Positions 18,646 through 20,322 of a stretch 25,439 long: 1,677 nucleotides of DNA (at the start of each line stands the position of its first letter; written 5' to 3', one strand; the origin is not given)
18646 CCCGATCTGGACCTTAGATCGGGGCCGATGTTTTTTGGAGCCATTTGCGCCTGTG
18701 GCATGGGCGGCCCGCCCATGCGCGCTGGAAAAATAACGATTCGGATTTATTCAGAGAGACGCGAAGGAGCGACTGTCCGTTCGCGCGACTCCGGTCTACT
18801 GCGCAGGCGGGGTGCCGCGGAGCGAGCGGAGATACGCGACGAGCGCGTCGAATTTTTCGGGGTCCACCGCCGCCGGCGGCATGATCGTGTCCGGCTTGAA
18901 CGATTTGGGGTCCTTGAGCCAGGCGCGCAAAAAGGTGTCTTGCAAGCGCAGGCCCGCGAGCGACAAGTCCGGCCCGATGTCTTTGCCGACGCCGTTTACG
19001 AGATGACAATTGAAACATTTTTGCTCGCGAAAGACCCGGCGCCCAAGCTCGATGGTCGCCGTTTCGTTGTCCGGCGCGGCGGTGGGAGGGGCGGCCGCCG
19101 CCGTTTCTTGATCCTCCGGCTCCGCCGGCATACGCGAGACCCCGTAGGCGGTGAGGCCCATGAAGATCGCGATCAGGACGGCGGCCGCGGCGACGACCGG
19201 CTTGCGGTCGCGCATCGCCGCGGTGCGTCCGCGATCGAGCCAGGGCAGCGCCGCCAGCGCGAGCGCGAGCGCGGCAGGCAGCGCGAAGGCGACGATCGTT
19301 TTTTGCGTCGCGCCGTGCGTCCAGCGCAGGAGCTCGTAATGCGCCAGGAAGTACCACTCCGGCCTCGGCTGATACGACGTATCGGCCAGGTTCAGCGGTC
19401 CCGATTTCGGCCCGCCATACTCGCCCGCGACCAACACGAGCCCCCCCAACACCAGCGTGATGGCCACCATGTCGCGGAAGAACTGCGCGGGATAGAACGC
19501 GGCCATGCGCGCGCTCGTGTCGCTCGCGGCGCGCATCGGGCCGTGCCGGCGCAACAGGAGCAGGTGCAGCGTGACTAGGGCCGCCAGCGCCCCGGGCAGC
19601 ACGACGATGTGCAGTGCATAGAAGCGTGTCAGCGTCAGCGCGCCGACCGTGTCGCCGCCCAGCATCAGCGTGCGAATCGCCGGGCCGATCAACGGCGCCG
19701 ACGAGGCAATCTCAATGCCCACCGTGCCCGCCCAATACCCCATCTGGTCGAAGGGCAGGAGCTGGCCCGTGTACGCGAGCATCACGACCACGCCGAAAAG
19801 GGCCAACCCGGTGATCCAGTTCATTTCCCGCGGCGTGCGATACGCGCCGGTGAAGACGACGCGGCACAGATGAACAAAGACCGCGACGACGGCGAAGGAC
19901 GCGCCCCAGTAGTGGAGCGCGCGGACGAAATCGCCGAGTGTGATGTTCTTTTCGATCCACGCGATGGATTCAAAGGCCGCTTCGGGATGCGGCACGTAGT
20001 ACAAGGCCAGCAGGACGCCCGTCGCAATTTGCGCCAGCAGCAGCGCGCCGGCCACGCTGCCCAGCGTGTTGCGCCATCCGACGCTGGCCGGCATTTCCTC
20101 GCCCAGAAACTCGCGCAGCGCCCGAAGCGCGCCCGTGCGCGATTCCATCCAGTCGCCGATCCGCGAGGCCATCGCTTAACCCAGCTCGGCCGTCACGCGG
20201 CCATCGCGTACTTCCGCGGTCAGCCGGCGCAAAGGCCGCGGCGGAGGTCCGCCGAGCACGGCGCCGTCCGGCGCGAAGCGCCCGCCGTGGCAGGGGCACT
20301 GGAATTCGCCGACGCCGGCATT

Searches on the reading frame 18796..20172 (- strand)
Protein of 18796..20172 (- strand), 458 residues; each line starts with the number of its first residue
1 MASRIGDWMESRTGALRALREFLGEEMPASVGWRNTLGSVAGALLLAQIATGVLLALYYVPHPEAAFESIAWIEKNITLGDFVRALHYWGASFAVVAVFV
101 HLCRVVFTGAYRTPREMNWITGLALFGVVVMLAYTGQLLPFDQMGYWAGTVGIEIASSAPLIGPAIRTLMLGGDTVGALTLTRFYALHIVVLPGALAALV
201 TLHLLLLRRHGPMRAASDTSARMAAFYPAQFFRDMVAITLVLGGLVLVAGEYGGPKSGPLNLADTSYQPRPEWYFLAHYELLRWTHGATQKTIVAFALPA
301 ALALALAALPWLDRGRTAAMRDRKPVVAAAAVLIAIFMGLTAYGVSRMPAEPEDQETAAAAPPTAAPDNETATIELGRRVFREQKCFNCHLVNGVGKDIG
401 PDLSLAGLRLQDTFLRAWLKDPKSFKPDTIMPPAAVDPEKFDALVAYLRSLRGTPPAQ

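Call 14: search_protein_families(library=pfam, proteins=[window:18796-20172:-], max_evalue=0.001)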
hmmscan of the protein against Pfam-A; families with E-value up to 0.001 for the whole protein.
window:18796-20172:- (458 aa): 6 families
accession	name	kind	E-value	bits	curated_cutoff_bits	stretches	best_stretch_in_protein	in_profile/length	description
PF00033.24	Cytochrome_B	-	1e-46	159.6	27.2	1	26-210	5-188/189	Cytochrome b/b6/petB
PF13631.11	Cytochrom_B_N_2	-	9.2e-44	149.8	27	1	95-247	4-154/169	Cytochrome b(N-terminal)/b6/petB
PF00032.22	Cytochrom_B_C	-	3.9e-10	40.3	20.7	1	264-346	6-84/102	Cytochrome b(C-terminal)/b6/petD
PF00034.26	Cytochrom_C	-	1.2e-07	33.3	21.3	1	375-451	2-89/90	Cytochrome c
PF13442.11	Cytochrome_CBB3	-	0.00014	22.6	27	1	374-448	3-68/68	Cytochrome C oxidase, cbb3-type, subunit III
PF02433.20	FixO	-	0.00047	20.2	29.6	0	397-433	100-136/219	Cytochrome C oxidase, mono-heme subunit/FixO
